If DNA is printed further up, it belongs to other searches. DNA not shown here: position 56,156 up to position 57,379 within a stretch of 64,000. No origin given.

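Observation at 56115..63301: Two tandem OFOR operons in delta-X-alpha-beta-gamma order, each with an NAD(P) oxidoreductase inserted between delta and alpha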

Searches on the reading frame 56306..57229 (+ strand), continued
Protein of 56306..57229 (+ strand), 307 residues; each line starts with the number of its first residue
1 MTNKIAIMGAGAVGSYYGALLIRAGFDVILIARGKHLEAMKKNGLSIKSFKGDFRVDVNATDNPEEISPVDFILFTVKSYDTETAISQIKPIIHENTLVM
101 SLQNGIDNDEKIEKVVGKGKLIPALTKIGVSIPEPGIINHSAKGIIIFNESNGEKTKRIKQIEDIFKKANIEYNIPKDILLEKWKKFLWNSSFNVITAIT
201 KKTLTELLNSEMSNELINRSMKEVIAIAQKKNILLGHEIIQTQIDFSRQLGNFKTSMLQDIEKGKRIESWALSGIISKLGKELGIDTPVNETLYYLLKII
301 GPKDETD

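Call 50: search_solved_structures(query=window:56306-57229:+, max_evalue=1e-25, show_alignments=5)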
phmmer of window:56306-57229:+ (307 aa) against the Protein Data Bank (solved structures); distinct sequences matched with E-value up to 1e-25: 9.
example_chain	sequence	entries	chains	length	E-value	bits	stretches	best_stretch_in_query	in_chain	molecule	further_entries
3hwr_A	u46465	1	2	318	1.4e-46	162.4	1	4-304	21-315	2-dehydropantoate 2-reductase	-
3hn2_A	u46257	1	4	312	3.2e-44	154.7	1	2-297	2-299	2-dehydropantoate 2-reductase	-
5hws_A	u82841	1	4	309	9.9e-33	117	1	4-298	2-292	2-dehydropantoate 2-reductase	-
5ayv_A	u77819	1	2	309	1.9e-32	116.1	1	4-298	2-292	2-dehydropantoate 2-reductase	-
3i83_A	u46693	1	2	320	9.4e-32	113.8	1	4-300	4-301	2-dehydropantoate 2-reductase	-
2qyt_A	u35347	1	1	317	7.5e-30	107.5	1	4-295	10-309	2-dehydropantoate 2-reductase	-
2ew2_A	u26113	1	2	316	5.6e-28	101.4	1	4-293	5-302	2-dehydropantoate 2-reductase, putative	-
8iwg_A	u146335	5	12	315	8.3e-27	97.5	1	3-298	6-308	2-dehydropantoate 2-reductase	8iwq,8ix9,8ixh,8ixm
3ghy_A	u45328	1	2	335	4.7e-26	95.1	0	111-299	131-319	Ketopantoate reductase protein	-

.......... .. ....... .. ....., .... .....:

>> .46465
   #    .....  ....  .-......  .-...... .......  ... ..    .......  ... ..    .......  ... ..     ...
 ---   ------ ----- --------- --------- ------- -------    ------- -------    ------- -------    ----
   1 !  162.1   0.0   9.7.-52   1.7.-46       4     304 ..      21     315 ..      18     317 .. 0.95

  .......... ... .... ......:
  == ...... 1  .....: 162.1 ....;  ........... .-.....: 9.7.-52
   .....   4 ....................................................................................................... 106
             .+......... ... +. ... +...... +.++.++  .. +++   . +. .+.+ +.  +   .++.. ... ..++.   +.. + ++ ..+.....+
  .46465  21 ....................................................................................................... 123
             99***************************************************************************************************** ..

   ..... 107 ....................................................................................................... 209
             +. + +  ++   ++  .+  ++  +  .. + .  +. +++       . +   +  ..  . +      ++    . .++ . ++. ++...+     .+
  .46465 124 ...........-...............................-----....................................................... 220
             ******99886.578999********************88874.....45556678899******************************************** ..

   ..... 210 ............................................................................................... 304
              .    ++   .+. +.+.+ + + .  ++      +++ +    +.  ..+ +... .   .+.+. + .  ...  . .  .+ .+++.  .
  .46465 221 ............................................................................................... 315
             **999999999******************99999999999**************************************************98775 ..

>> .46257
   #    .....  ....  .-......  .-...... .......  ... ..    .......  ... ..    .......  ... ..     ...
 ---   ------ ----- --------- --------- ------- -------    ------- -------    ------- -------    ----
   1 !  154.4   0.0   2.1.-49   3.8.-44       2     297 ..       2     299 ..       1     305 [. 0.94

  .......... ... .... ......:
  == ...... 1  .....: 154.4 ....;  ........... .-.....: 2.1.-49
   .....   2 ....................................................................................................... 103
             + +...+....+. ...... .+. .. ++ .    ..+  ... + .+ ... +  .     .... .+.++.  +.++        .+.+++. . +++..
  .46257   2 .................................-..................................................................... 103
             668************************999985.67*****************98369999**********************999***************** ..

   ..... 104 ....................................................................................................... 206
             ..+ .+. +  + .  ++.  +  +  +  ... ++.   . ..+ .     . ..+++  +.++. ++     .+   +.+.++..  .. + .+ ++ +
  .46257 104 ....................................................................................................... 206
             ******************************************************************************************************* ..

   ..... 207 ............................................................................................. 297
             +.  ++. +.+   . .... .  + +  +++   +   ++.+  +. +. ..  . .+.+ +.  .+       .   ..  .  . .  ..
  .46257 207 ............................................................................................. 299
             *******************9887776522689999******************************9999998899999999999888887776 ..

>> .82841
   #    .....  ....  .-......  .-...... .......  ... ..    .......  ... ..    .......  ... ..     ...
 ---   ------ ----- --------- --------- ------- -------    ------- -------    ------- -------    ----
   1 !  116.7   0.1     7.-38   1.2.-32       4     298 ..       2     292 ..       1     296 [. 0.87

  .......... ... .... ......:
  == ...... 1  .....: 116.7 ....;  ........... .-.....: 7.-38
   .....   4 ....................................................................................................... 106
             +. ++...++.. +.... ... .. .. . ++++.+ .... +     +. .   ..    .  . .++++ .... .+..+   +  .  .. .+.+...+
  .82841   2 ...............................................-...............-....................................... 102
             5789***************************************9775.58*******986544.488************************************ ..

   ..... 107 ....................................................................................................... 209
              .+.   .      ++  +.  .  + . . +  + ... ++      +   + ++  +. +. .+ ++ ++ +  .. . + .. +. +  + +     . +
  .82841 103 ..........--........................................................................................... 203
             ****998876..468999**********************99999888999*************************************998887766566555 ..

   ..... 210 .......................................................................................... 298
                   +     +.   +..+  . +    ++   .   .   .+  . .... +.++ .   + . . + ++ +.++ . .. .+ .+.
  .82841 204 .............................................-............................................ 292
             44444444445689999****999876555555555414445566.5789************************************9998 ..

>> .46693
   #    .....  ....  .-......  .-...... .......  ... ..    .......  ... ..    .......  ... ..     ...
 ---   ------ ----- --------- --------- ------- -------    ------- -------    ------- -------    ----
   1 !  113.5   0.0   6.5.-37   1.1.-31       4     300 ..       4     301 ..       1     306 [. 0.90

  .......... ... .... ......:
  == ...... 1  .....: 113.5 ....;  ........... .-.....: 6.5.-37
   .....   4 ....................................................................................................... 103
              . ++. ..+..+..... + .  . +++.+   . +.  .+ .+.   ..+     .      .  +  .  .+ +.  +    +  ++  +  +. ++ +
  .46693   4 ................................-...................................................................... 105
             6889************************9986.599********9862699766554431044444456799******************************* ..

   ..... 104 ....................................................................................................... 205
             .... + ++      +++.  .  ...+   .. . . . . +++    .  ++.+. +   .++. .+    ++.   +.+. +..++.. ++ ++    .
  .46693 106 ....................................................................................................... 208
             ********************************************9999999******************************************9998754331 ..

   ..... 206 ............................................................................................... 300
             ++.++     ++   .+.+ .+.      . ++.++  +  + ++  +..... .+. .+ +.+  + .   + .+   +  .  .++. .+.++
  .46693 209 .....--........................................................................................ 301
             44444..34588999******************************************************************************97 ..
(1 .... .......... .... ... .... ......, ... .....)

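Call 61: find_encoding_contigs(protein=P0003, flank=5000, max_places=1)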
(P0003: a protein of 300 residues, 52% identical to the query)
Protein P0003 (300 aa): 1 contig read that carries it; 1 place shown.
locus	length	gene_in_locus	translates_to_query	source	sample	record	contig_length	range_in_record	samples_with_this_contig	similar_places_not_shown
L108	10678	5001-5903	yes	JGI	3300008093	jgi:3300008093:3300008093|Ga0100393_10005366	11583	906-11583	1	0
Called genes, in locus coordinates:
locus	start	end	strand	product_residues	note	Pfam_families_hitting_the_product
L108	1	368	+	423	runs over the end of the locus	?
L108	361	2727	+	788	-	PF02463:SMC_N, PF13175:AAA_15, PF13304:AAA_21 (faint), PF13476:AAA_23 (faint), PF13555:AAA_29 (faint), PF04423:Rad50_zn_hook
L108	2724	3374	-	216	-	PF00702:Hydrolase, PF13419:HAD_2, PF13242:Hydrolase_like (weak)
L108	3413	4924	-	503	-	PF01935:DUF87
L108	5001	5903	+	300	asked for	PF01210:NAD_Gly3P_dh_N, PF02558:ApbA, PF03807:F420_oxidored (weak), PF08546:ApbA_C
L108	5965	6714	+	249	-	PF00149:Metallophos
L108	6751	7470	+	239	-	-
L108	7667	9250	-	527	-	PF00009:GTP_EFTU, PF03144:GTP_EFTU_D2, PF11987:IF-2, PF14578:GTP_EFTU_D4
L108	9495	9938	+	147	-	-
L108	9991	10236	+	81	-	-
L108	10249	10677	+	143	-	?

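Call 62: find_encoding_contigs(protein=P0004, flank=5000, max_places=1)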
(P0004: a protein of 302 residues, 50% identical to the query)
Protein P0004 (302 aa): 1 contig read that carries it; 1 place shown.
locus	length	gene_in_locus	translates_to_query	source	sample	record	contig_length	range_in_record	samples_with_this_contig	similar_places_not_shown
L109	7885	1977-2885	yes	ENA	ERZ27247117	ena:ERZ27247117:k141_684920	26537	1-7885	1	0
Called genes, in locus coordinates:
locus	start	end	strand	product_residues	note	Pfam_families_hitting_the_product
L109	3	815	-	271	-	?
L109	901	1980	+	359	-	PF13353:Fer4_12 (weak), PF04055:Radical_SAM, PF26257:DUF8061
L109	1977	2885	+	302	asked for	PF01210:NAD_Gly3P_dh_N (weak), PF02558:ApbA, PF08546:ApbA_C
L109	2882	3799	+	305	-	PF00389:2-Hacid_dh, PF02826:2-Hacid_dh_C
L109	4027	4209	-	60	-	-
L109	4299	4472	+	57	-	-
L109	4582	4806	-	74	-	PF10049:DUF2283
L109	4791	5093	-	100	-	-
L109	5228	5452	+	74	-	PF07927:HicA_toxin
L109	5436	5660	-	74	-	PF15919:HicB_lk_antitox, PF21748:UPF0150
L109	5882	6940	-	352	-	PF26356:Pelota_N, PF03464:eRF1_2, PF03465:eRF1_3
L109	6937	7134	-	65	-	-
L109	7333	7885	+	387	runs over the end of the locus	PF02732:ERCC4, PF02037:SAP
